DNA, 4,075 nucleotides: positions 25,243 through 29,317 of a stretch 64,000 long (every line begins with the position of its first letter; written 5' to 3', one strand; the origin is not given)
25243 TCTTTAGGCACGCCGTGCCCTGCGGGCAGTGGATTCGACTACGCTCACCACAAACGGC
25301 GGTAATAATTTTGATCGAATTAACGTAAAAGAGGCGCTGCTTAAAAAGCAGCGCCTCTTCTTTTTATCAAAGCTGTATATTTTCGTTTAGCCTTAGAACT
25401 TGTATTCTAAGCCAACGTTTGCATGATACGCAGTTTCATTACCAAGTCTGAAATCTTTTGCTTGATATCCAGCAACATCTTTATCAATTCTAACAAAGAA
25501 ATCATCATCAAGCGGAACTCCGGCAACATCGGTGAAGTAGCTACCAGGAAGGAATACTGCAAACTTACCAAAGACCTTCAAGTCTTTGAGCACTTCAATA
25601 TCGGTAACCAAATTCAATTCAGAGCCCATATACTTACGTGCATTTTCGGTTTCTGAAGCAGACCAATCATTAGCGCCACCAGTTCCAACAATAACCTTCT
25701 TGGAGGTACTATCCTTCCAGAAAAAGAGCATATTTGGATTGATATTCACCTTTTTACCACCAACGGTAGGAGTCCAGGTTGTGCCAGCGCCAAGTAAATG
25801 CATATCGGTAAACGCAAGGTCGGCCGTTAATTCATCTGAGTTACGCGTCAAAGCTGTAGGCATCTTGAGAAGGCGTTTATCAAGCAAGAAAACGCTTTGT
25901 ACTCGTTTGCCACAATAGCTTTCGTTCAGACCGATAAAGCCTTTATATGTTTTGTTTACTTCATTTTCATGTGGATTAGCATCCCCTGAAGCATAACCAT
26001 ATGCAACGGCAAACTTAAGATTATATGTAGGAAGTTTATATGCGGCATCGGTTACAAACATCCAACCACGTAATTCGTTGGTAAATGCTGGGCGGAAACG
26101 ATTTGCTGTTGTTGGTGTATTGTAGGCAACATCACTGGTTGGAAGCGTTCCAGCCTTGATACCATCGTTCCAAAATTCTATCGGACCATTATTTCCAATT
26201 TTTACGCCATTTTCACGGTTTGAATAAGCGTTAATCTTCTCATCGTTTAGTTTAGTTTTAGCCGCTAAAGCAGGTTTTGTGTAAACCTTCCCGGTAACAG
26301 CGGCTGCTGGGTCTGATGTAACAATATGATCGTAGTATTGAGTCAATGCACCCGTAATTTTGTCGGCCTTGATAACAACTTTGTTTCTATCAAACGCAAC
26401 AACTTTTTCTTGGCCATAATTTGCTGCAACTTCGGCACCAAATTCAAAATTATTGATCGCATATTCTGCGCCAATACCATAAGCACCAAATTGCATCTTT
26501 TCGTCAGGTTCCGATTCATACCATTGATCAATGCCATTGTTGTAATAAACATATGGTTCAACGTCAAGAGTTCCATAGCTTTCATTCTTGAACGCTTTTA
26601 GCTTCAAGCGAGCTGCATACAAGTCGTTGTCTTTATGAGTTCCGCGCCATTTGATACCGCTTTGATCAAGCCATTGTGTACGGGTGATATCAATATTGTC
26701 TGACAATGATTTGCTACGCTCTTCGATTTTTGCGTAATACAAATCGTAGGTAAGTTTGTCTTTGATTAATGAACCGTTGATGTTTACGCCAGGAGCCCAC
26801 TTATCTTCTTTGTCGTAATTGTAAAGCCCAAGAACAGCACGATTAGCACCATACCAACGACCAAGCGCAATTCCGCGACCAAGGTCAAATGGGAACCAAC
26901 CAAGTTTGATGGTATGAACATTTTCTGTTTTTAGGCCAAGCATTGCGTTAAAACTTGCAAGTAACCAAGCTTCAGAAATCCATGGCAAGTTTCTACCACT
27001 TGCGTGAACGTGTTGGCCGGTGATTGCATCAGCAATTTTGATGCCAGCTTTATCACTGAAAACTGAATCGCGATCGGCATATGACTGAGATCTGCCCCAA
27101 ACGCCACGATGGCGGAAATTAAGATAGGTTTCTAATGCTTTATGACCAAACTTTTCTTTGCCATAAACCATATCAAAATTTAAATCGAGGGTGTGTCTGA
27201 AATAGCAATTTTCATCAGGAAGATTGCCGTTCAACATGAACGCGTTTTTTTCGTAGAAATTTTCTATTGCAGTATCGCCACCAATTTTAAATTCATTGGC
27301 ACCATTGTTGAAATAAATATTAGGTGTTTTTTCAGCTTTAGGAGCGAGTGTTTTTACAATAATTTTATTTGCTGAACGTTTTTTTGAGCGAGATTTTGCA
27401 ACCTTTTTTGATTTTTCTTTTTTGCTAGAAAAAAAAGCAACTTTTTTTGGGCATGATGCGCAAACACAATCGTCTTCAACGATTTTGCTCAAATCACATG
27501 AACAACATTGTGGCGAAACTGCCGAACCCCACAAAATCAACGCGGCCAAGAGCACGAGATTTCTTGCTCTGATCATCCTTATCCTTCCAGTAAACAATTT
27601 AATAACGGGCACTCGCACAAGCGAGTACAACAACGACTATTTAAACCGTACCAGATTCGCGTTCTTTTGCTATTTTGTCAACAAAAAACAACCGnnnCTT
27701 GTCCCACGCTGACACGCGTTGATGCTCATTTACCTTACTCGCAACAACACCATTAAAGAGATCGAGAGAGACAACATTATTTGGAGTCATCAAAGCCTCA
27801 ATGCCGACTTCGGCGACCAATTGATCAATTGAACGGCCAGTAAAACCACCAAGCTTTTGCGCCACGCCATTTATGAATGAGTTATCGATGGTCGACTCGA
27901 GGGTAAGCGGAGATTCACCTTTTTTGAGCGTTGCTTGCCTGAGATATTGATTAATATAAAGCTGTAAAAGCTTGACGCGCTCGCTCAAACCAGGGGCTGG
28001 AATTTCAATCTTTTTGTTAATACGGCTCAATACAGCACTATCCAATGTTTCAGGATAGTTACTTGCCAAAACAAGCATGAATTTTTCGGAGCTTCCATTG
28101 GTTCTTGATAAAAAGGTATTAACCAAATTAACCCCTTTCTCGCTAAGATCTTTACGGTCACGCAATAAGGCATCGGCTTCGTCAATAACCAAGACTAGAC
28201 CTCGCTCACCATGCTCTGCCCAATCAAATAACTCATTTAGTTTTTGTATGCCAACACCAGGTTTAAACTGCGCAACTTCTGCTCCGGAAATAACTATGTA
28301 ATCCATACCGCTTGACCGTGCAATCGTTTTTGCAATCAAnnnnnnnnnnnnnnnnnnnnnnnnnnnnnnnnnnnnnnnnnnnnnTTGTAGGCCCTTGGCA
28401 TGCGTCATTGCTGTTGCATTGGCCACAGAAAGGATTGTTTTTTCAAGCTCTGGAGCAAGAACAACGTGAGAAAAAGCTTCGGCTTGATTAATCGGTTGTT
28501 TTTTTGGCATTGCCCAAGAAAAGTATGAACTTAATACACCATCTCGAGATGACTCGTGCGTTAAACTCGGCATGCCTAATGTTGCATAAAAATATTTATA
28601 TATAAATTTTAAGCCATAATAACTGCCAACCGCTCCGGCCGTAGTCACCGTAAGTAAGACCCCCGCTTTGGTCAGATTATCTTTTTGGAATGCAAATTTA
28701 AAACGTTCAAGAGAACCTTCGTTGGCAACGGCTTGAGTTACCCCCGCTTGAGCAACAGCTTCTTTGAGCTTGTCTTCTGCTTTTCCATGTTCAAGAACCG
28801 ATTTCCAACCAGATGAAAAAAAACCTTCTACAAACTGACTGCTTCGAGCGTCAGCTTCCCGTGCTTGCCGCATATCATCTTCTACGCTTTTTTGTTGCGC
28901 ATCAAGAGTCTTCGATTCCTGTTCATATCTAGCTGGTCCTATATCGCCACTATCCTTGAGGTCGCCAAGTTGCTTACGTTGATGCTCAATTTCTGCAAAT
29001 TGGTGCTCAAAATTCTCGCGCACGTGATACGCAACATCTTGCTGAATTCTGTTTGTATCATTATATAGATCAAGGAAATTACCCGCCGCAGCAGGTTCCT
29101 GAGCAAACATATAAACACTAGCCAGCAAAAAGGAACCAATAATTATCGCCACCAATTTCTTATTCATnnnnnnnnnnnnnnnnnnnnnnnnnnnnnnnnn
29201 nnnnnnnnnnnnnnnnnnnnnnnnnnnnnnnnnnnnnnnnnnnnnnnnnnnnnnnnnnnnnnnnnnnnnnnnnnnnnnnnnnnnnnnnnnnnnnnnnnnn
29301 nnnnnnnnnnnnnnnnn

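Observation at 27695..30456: Bacterial homolog of the mitochondrial AAA+ protein ATAD3 in a translationally coupled two-gene operon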

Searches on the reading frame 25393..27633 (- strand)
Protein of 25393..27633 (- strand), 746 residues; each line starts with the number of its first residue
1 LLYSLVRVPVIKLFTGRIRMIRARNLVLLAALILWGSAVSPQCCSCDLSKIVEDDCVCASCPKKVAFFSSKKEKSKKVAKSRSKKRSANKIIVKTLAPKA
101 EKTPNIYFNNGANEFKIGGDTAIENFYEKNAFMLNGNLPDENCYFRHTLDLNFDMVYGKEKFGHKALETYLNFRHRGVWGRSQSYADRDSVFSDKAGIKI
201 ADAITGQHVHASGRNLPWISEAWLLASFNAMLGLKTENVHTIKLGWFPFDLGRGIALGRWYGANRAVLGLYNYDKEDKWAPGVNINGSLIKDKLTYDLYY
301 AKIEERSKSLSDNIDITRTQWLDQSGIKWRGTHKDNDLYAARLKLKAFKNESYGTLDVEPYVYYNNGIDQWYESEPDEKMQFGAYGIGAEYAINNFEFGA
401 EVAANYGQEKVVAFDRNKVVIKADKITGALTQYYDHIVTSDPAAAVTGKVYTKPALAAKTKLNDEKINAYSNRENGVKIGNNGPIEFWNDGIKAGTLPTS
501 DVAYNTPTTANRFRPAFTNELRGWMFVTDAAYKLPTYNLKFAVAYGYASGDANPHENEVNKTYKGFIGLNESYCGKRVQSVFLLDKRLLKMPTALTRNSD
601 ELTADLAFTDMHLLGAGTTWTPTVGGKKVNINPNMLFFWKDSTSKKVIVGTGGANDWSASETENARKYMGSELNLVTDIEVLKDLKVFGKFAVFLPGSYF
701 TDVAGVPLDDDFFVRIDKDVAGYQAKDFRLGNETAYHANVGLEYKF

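Call 3: search_protein_families(library=pfam, proteins=[window:25393-27633:-], max_evalue=0.01)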
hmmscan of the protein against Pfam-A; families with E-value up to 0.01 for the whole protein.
window:25393-27633:- (746 aa): 1 family
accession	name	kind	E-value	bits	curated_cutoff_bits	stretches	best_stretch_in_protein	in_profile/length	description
PF13372.12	Alginate_exp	-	1.4e-05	24.5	25.2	1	518-564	230-278/395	Alginate export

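Call 4: search_protein_families(library=ncbifam, proteins=[window:25393-27633:-], max_evalue=0.01)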
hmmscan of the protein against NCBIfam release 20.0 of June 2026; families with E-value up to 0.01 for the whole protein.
window:25393-27633:- (746 aa): 0 families

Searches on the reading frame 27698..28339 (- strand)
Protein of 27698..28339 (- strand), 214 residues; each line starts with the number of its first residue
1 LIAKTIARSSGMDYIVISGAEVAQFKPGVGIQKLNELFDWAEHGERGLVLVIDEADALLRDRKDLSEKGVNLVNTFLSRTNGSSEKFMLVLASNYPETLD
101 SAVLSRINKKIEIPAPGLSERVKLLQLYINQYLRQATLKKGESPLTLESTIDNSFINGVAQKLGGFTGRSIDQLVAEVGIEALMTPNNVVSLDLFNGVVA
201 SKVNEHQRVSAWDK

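Call 47: find_related_loci(query=A2, collection=metagenome_contigs, flank=5000)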
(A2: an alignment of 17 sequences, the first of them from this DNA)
Query A2 (214 aa) in metagenome_contigs; peptide patterns used: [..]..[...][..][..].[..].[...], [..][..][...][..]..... (x = any residue, [..] = any of these).
552 stretches matched a pattern; 225 encode a relative of the query (tblastn E <= 1e-3); the best 80 are kept; 80 distinct loci.
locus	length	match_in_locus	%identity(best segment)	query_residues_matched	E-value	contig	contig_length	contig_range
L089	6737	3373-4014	63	1-214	8e-95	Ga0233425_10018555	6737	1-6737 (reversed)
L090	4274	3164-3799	57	1-213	1e-81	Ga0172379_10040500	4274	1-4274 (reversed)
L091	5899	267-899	52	1-214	5e-73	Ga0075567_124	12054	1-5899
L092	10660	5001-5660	46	1-214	2e-66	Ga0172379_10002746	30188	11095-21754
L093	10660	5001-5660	44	1-214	7e-63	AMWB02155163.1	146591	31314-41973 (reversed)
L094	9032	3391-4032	47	1-207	2e-62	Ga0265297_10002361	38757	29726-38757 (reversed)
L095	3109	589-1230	44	1-208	3e-60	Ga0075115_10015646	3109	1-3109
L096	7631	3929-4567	46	2-208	1e-58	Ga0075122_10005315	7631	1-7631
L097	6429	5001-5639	46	2-208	1e-58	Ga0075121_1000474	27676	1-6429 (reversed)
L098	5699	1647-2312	43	2-214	8e-58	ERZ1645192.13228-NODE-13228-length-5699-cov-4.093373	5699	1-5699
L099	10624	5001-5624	45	2-203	2e-57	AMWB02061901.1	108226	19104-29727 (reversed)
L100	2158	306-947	42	1-208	1e-57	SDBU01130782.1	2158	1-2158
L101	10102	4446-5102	40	1-212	4e-57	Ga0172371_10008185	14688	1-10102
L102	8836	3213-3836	44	2-203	2e-55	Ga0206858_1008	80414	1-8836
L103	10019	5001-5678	42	2-211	7e-55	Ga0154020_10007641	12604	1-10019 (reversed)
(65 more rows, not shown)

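Call 48: find_related_loci(query=A2, collection=viral_contigs, flank=5000)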
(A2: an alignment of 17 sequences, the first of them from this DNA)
Query A2 (214 aa) in viral_contigs; peptide patterns used: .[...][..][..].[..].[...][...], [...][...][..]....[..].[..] (x = any residue, [..] = any of these).
170 stretches matched a pattern; 37 encode a relative of the query (tblastn E <= 1e-3); 37 distinct loci.
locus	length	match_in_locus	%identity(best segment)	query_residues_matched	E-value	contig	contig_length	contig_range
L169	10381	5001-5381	34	14-131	3e-14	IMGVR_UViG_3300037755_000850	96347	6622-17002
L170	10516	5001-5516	29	2-180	7e-13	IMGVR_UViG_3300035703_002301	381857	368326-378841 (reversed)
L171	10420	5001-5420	32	1-130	2e-12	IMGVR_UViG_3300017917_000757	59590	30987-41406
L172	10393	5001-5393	32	8-130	3e-12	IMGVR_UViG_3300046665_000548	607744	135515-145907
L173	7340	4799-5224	33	11-153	5e-12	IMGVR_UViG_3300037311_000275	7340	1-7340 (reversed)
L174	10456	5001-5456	32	2-151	8e-12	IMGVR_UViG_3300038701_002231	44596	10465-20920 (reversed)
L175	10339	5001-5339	31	15-120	1e-10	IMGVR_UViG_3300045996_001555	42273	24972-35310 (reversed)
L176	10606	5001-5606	27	12-214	2e-10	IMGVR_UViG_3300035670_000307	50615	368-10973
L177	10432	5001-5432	31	3-137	5e-10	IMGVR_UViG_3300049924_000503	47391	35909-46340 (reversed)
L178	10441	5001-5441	31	2-137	9e-10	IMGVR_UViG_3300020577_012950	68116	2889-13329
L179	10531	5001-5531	27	34-207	7e-10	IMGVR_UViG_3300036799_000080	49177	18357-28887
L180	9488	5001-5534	29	7-161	1e-9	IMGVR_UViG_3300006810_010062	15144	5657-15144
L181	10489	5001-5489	28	1-156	1e-9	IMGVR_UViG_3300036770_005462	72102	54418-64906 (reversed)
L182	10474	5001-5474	28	41-176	2e-9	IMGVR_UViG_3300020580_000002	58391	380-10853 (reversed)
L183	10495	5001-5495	28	1-156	2e-9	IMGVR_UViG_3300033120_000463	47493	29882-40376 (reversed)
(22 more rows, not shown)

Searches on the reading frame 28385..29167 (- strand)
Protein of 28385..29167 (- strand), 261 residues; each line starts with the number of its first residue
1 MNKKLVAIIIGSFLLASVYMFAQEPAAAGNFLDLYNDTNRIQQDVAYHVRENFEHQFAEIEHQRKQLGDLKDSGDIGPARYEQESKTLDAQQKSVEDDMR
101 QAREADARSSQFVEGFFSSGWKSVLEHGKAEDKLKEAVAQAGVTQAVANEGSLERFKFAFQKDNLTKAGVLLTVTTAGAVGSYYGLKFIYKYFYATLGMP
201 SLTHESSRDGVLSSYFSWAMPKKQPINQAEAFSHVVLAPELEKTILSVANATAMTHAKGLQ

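Call 5: search_protein_families(library=pfam, proteins=[window:28385-29167:-], max_evalue=10)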
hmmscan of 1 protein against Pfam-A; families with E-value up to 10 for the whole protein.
seq(261 aa): 1 family
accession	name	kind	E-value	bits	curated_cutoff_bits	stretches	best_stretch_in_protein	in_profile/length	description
PF20225.4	DUF6584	-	0.0092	16.5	27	1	15-111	43-133/171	Family of unknown function (DUF6584)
